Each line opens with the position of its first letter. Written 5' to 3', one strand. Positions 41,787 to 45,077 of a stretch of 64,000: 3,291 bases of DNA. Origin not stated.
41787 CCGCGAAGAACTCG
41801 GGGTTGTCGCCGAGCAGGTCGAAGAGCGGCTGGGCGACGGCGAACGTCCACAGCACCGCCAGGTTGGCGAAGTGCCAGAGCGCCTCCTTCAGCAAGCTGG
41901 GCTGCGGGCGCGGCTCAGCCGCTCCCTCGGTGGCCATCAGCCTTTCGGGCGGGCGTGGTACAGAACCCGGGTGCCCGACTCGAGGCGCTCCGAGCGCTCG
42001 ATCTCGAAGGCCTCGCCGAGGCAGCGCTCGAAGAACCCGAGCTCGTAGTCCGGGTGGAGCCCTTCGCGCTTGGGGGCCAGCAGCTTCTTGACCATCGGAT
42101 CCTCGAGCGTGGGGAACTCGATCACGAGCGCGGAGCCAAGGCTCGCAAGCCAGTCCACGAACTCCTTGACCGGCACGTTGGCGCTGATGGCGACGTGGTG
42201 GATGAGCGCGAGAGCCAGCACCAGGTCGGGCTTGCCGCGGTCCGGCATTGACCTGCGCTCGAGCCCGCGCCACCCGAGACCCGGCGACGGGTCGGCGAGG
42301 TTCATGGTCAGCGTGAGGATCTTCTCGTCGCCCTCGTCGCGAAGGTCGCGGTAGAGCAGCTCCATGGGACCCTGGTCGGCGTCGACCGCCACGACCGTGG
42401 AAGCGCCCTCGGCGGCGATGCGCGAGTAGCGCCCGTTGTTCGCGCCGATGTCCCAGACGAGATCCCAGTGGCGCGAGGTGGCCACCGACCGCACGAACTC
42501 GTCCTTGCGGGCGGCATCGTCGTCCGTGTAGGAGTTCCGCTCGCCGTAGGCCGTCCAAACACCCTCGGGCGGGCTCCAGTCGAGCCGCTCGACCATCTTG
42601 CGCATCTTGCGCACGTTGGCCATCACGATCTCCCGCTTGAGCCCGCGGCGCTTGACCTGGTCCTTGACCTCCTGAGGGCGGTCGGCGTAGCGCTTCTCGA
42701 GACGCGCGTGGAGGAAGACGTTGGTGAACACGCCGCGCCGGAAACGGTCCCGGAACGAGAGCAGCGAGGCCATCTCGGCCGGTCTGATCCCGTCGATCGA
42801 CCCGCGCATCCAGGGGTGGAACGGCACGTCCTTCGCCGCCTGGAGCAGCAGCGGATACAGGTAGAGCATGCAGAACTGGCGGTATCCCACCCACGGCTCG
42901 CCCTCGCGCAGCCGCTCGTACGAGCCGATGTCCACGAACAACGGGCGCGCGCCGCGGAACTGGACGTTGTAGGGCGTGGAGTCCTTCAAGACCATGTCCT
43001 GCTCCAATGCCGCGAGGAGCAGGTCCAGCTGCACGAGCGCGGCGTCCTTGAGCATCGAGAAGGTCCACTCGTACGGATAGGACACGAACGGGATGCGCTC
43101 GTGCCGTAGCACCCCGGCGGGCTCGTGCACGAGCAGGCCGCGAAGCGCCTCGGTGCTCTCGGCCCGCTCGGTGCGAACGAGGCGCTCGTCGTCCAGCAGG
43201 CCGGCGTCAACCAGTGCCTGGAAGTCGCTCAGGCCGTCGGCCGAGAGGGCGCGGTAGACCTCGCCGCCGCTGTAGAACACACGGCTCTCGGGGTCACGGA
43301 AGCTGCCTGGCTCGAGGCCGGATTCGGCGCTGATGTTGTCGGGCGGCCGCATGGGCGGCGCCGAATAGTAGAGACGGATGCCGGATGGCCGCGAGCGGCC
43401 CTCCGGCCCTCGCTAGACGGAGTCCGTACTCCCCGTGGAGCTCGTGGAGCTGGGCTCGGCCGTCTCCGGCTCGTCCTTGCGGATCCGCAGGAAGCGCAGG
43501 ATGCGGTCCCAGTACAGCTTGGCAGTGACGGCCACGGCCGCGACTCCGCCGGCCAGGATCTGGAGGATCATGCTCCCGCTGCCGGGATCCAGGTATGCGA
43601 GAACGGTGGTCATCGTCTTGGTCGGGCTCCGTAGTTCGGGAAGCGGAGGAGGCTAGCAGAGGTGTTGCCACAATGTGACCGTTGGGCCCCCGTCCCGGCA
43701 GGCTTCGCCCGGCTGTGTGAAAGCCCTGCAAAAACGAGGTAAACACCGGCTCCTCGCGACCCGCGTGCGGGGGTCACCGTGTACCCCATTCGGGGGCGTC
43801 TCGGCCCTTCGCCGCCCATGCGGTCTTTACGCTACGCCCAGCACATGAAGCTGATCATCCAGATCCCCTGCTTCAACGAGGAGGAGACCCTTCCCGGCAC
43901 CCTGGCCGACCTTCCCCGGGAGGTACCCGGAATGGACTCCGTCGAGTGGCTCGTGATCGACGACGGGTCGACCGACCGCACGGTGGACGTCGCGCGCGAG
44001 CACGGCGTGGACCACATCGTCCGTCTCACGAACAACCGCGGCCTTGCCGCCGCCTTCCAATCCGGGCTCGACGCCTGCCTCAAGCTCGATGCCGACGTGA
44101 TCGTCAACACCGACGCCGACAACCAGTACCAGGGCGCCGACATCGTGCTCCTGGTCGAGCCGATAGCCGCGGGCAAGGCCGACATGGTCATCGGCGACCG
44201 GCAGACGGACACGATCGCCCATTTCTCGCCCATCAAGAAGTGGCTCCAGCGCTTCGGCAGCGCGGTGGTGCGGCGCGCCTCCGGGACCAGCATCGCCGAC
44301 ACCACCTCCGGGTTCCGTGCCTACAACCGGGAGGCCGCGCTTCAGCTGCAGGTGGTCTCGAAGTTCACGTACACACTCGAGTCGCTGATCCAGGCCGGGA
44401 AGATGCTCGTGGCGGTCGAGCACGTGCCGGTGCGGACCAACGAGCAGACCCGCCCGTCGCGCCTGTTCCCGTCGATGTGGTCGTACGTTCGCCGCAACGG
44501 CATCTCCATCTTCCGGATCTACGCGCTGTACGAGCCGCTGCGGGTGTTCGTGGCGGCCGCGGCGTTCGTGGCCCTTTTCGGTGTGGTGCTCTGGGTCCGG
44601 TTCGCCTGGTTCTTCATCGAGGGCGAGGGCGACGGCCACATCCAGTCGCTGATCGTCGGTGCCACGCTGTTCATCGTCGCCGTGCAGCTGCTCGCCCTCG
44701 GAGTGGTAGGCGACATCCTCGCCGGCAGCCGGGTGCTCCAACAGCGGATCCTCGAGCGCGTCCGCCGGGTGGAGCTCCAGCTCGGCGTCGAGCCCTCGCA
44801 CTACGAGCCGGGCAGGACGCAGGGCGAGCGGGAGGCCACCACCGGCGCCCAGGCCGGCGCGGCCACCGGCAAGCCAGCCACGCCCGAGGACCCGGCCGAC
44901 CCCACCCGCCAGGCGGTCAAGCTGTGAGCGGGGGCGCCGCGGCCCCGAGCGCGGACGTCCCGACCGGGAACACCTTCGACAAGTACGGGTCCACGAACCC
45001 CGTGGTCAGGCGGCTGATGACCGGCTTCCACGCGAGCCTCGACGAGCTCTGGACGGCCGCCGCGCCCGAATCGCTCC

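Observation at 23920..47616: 24-kb envelope glycosylation island built around multiple GT-C enzymes, a GtrB-like synthase and two different flippase types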

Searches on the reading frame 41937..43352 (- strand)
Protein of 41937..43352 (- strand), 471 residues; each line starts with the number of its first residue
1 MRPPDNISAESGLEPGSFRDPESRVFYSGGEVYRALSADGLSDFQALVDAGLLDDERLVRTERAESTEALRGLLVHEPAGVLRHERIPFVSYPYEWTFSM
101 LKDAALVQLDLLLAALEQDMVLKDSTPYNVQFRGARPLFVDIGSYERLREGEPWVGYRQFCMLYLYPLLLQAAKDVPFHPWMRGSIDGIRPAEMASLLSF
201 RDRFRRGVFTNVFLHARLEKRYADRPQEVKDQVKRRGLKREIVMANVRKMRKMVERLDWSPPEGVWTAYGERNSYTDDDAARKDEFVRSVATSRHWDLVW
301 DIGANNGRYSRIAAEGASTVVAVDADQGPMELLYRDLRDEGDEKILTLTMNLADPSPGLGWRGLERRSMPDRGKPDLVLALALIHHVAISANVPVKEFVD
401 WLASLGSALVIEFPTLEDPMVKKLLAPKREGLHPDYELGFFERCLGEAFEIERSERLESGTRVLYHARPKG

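Call 7: search_protein_families(library=pfam, proteins=[window:41937-43352:-], max_evalue=0.01)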
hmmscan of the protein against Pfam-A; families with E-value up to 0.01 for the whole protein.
window:41937-43352:- (471 aa): 1 family
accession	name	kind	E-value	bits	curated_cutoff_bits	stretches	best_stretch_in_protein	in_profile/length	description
PF08242.18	Methyltransf_12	-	0.0019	19.4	30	1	301-396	2-79/98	Methyltransferase domain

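Call 9: search_protein_families(library=ncbifam, proteins=[window:41937-43352:-], max_evalue=0.01)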
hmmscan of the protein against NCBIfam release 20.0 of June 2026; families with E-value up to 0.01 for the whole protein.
window:41937-43352:- (471 aa): 1 family
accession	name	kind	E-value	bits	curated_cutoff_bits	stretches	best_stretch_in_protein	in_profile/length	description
TIGR01444.1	fkbM_fam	subfamily_domain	0.0031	18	37.7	1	299-344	2-49/143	FkbM family methyltransferase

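Call 31: search_solved_structures(query=window:41937-43352:-, max_evalue=1)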
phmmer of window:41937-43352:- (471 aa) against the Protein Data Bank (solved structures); distinct sequences matched with E-value up to 1: 0.

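Call 70: search_protein_families(library=pfam, alignment_id=A5, max_evalue=1)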
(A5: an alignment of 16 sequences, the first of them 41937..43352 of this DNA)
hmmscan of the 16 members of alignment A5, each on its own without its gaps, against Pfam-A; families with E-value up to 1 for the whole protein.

A. member 1, window:41937-43352:- (471 aa): 4 families
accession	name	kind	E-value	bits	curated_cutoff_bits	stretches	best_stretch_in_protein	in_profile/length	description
PF08242.18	Methyltransf_12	-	0.0019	19.4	30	1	301-396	2-79/98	Methyltransferase domain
PF08241.18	Methyltransf_11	-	0.064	14.3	21.2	1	301-387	2-73/95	Methyltransferase domain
PF08265.16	YL1_C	-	0.16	12.2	22.6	1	15-34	8-27/29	YL1 nuclear protein C-terminal domain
PF21905.1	Zf-Nsp1alpha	-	0.22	11.5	27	1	21-40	3-24/42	Nsp1alpha N-terminal zinc finger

B. families by the number of members that match (of 16 scanned): 8 families
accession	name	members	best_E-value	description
PF08242.18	Methyltransf_12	16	0.0013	Methyltransferase domain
PF08241.18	Methyltransf_11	14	0.0021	Methyltransferase domain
PF13489.12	Methyltransf_23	6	0.0014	Methyltransferase domain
PF13649.12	Methyltransf_25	6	0.0071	Methyltransferase domain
PF08265.16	YL1_C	3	0.0094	YL1 nuclear protein C-terminal domain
PF25601.1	AAA_lid_14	2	0.11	AAA+ ATPase lid domain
PF08003.17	Methyltransf_9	1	0.026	Protein of unknown function (DUF1698)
PF21905.1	Zf-Nsp1alpha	1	0.22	Nsp1alpha N-terminal zinc finger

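Call 91: search_dna_similar(query=window:41937-43352:-, collection=plasmids, mode=protein, max_rows=15, max_evalue=1e-8)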
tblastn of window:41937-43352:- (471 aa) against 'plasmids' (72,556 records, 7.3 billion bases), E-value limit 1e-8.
Records with a match: 65; places in all: 65; records where one place covers at least 80% of the query: 63.
Best place of each record, by identity: <60% 65.
By first word of the organism name: Sinorhizobium 57; Rhizobium 3; Singulisphaera 1; Novosphingobium 1; Deltaproteobacteria 1; Gemmatirosa 1; Ensifer 1.
By predicted mobility (MOB-suite, as given by PLSDB): conjugative 61; non-mobilizable 4.
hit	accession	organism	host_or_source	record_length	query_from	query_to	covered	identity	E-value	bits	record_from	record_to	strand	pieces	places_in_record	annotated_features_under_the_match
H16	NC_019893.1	Singulisphaera acidiphila DSM 18658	sphagnum peat from the bog Obukhovskoe ...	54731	16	471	97%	42.3%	2e-85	293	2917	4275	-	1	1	SAM-dependent methyltransferase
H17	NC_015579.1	Novosphingobium sp. PP1Y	-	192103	14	464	96%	38.8%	3e-68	244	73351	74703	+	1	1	hypothetical protein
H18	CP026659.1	Deltaproteobacteria bacterium Smac51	cockroach,pure culture,hindgut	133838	14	467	96%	36.4%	2e-63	229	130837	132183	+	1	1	SAM-dependent methyltransferase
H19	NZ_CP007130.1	Gemmatirosa kalamazoonensis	-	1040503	16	465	96%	36.5%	5e-61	223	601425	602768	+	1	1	record has no annotation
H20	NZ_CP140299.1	Sinorhizobium kummerowiae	Kummerowia stipulacea,Pure culture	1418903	12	465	96%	33.3%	2e-54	204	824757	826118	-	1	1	none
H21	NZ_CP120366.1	Sinorhizobium kummerowiae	Kummerowia stipulacea,Pure culture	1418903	12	465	96%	33.3%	2e-54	204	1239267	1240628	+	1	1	none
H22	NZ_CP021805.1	Sinorhizobium meliloti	Medicago truncatula,Single Cell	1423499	12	465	96%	33.3%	2e-54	204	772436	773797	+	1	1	none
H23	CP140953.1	Sinorhizobium meliloti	Medicago lupulina,whole organism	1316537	12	465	96%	33.3%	3e-54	203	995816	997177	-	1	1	noeA: nodulation protein NoeA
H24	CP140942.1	Sinorhizobium meliloti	Medicago lupulina,whole organism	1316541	12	465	96%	33.3%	3e-54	203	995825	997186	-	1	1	noeA: nodulation protein NoeA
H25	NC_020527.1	Sinorhizobium meliloti 2011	-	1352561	12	465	96%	33.3%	3e-54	203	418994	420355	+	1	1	none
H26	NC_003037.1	Sinorhizobium meliloti 1021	-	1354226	12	465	96%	33.3%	3e-54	203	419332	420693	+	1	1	none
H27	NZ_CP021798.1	Sinorhizobium meliloti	Medicago sativa,Single Cell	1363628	12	465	96%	33.3%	3e-54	203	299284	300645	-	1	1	none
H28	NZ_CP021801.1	Sinorhizobium meliloti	Medicago sativa,Single Cell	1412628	12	465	96%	33.3%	3e-54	203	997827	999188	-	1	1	none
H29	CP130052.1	Sinorhizobium meliloti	Medicago,Cell culture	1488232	12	465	96%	33.3%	3e-54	203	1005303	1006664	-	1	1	noeA: nodulation protein NoeA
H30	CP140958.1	Sinorhizobium meliloti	Medicago lupulina,whole organism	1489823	12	465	96%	33.3%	3e-54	203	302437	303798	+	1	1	noeA: nodulation protein NoeA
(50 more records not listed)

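Call 93: get_annotated_region(hit=H23, flank=6000)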
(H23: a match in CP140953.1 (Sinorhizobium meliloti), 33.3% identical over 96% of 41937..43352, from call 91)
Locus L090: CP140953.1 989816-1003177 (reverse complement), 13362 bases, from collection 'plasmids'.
description: Sinorhizobium meliloti strain ml47 plasmid pSymA, complete sequence
organism: Sinorhizobium meliloti (NCBI taxid 382)
taxonomy: Bacteria; Pseudomonadota; Alphaproteobacteria; Hyphomicrobiales; Rhizobiaceae; Sinorhizobium; Sinorhizobium meliloti
host: -; source: Medicago lupulina,whole organism; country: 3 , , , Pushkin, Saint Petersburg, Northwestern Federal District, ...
typing (MOB-suite, as given by PLSDB): conjugative; relaxase MOBQ; mating-pair formation MPF_T
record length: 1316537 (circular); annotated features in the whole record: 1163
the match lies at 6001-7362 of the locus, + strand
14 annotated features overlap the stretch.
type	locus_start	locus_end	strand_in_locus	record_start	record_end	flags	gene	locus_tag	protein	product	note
CDS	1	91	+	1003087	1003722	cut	-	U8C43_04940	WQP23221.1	helix-turn-helix domain-containing protein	-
CDS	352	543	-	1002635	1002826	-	-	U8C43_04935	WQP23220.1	hypothetical protein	-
CDS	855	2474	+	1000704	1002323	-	ccoN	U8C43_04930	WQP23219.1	cytochrome-c oxidase, cbb3-type subunit I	-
CDS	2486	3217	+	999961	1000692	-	ccoO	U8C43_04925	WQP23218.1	cytochrome-c oxidase, cbb3-type subunit II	-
CDS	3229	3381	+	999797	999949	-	-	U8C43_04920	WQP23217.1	CcoQ/FixQ family Cbb3-type cytochrome c oxidase assembly chaperone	-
CDS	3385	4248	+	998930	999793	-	ccoP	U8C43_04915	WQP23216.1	cytochrome-c oxidase, cbb3-type subunit III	-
CDS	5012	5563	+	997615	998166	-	nodL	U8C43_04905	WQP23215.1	nodulation O-acetyltransferase NodL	-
CDS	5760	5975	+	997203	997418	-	-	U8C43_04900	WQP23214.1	hypothetical protein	-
CDS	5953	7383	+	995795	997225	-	noeA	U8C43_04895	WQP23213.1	nodulation protein NoeA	-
CDS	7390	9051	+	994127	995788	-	noeB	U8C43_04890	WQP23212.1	nodulation protein NoeB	-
CDS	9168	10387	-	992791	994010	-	-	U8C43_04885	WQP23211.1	IS3-like element ISRm1 family transposase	-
CDS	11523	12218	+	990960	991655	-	-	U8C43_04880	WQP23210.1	GntR family transcriptional regulator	-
CDS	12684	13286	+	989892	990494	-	-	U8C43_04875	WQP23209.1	amino acid synthesis family protein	-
CDS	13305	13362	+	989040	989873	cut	-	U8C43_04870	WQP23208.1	alpha/beta hydrolase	-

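Call 94: get_annotated_region(hit=H16, flank=8000)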
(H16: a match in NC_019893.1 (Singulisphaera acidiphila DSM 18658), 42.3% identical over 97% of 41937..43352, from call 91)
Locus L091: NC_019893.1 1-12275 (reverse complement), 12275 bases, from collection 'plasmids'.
description: Singulisphaera acidiphila DSM 18658 plasmid pSINAC01, complete sequence
organism: Singulisphaera acidiphila DSM 18658 (NCBI taxid 886293)
taxonomy: Bacteria; Planctomycetota; Planctomycetia; Isosphaerales; Isosphaeraceae; Singulisphaera; Singulisphaera acidiphila; Singulisphaera acidiphila DSM 18658
host: -; source: sphagnum peat from the bog Obukhovskoe (acidic wetland); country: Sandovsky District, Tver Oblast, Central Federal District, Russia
typing (MOB-suite, as given by PLSDB): non-mobilizable; replicon rep_cluster_1545
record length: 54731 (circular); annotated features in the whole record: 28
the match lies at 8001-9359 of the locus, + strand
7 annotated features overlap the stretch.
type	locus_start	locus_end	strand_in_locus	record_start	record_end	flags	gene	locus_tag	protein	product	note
CDS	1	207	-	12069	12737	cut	-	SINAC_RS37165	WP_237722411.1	sigma-70 family RNA polymerase sigma factor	GO:0006352 - DNA-templated transcription initiation [Evidence IEA]; GO:0006355 - regulation of DNA-templated ...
CDS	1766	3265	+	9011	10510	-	-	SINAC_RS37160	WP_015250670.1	replication initiator protein A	-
CDS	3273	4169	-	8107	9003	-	-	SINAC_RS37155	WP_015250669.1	ParB/RepB/Spo0J family partition protein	GO:0007059 - chromosome segregation [Evidence IEA]; GO:0000910 - cytokinesis [Evidence IEA]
CDS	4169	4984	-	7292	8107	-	-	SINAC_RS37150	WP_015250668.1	ParA family protein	-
CDS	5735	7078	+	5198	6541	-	-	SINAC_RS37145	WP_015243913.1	IS4 family transposase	-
CDS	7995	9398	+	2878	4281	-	-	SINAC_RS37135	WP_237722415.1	SAM-dependent methyltransferase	-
CDS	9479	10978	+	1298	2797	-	-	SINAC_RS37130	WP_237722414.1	LTA synthase family protein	-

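Call 95: get_annotated_region(hit=H17, flank=8000)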
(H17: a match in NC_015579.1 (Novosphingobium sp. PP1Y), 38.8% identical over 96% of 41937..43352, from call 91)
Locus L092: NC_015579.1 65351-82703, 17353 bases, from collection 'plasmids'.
description: Novosphingobium sp. PP1Y plasmid Lpl, complete sequence
organism: Novosphingobium sp. PP1Y (NCBI taxid 702113)
taxonomy: Bacteria; Pseudomonadota; Alphaproteobacteria; Sphingomonadales; Sphingomonadaceae; Novosphingobium; Novosphingobium sp. PP1Y
host: -; source: -; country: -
typing (MOB-suite, as given by PLSDB): conjugative; replicon rep_cluster_545; relaxase MOBP; mating-pair formation MPF_T
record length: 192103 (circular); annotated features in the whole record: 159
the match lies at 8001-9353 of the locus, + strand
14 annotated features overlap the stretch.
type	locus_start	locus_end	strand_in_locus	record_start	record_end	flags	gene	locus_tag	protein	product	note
CDS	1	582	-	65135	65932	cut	-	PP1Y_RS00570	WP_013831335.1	ABC transporter permease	-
CDS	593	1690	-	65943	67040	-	-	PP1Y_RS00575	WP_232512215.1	hypothetical protein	-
CDS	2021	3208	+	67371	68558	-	-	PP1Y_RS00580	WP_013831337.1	polysaccharide biosynthesis/export family protein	-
CDS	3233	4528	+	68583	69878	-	-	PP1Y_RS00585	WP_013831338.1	glycosyltransferase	-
CDS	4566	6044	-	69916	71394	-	-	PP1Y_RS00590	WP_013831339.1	phosphomannomutase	-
CDS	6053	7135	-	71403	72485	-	-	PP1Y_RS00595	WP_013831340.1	mannose-1-phosphate guanylyltransferase/mannose-6-phosphate isomerase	GO:0009103 - lipopolysaccharide biosynthetic process [Evidence IEA]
CDS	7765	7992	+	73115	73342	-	-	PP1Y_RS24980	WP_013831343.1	hypothetical protein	-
CDS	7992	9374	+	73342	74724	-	-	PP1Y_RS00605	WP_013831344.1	hypothetical protein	-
CDS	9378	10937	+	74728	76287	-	-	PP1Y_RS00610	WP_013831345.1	sulfatase-like hydrolase/transferase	-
CDS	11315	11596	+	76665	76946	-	-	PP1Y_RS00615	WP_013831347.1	hypothetical protein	-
CDS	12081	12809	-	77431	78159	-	istB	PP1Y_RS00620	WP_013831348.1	IS21-like element ISSsp4 family helper ATPase IstB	-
CDS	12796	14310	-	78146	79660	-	istA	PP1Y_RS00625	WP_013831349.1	IS21 family transposase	-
CDS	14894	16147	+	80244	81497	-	-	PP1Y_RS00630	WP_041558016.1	neprosin family prolyl endopeptidase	-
CDS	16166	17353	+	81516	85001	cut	-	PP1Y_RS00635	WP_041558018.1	hypothetical protein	-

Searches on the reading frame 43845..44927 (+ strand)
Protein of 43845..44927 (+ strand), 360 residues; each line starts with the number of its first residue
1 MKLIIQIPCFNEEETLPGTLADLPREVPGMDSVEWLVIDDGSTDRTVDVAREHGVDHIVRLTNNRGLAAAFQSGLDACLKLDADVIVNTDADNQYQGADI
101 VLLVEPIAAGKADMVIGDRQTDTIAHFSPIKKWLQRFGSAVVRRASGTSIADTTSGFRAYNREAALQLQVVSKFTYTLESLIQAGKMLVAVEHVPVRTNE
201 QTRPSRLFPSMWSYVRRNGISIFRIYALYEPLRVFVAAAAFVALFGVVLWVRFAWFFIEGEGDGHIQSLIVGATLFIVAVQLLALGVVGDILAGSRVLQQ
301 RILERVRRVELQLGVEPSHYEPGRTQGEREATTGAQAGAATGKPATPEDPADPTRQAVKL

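Call 7: search_protein_families(library=pfam, proteins=[window:43845-44927:+], max_evalue=0.01)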
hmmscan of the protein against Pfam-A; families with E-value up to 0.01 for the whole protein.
window:43845-44927:+ (360 aa): 1 family
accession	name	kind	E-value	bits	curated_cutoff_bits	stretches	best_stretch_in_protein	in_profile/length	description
PF00535.33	Glycos_transf_2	-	7.2e-23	81.8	23.3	1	7-165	4-164/168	Glycosyl transferase family 2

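Call 9: search_protein_families(library=ncbifam, proteins=[window:43845-44927:+], max_evalue=0.01)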
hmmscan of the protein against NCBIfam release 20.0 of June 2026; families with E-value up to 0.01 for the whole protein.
window:43845-44927:+ (360 aa): 15 families
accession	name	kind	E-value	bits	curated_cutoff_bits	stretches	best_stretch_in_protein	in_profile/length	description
TIGR04182.1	glyco_TIGR04182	equivalog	2.9e-29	102.4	325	1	4-295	3-285/293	S-layer glycoprotein N-glycosyltransferase AglJ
NF058614.1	PPMAGASynPpgS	equivalog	1.8e-20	73.4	370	1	5-171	4-168/226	polyprenyl-phospho-N-acetylgalactosaminyl synthase PpgS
NF041391.1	DPhHxTase_Halo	equivalog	1.1e-16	60.5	375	1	9-207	3-192/213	dolichyl-phosphate hexose transferase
NF007986.1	PRK10714.1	equivalog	4.2e-13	49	529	1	2-292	7-293/316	undecaprenyl-phosphate 4-deoxy-4-formamido-L-arabinose transferase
NF047588.1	GlcsyltransPgfSStrep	equivalog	4.2e-12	45.9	500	1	1-291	1-286/308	glycosyltransferase PgfS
TIGR04283.1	glyco_like_mftF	equivalog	7.7e-08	32.2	182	1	5-93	3-91/221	TIGR04283 family arsenosugar biosynthesis glycosyltransferase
NF041875.1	EPS_EpsD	equivalog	1e-07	31.7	370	1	5-137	3-135/325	exopolysaccharide biosynthesis glycosyltransferase EpsD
TIGR03937.1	PgaC_IcaA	equivalog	1.8e-07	30.5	422.3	1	5-95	49-138/407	poly-beta-1,6-N-acetyl-D-glucosamine synthase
TIGR01556.1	rhamnosyltran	subfamily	9.1e-06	25.1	200.55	1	34-122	23-114/281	rhamnosyltransferase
NF010496.0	PRK13915.1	equivalog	5.1e-05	22.5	262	1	5-99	35-133/307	glucosyl-3-phosphoglycerate synthase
NF041865.1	EpsU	equivalog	5.7e-05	22.3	700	1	3-94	41-134/394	exopolysaccharide biosynthesis GT2 family glycosyltransferase EpsU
TIGR03965.1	mycofact_glyco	equivalog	7e-05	21.9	280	1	6-92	79-164/467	mycofactocin biosynthesis glycosyltransferase MftF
NF007482.0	PRK10073.1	equivalog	8.8e-05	21.6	423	1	2-78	7-84/334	glycosyltransferase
TIGR03469.1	HpnB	hypoth_equivalog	0.0031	16.6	379.25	1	5-115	48-168/386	hopene-associated glycosyltransferase HpnB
NF038302.1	EPS_HpsE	equivalog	0.0032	16.5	300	1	2-54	2-55/307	hormogonium polysaccharide biosynthesis glycosyltransferase HpsE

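Call 68: search_solved_structures(query=window:43845-44927:+, max_evalue=0.00001)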
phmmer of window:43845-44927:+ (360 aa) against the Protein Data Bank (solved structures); distinct sequences matched with E-value up to 0.00001: 7.
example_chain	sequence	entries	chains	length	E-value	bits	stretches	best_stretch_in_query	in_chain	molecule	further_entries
5mlz_A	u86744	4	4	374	2.4e-11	46.5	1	1-259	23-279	Dolichol monophosphate mannose synthase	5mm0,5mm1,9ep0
9hwj_A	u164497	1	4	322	6.2e-09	38.6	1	2-292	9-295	Undecaprenyl-phosphate 4-deoxy-4-formamido-L-arabinose transferase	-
5ekp_C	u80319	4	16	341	6.3e-09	38.6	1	2-293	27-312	Uncharacterized glycosyltransferase sll0501 | Glycosyltransferase sll0501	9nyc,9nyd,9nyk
9nye_A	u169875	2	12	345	6.6e-09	38.5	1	2-293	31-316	Glycosyltransferase sll0501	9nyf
5eke_A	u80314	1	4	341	1.6e-08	37.2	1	2-293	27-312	Uncharacterized glycosyltransferase sll0501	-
9bhc_C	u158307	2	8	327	1.7e-08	37.1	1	2-292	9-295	Undecaprenyl-phosphate 4-deoxy-4-formamido-L-arabinose transferase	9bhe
8vxh_A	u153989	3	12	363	2.5e-08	36.6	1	2-291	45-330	Undecaprenyl-phosphate 4-deoxy-4-formamido-L-arabinose transferase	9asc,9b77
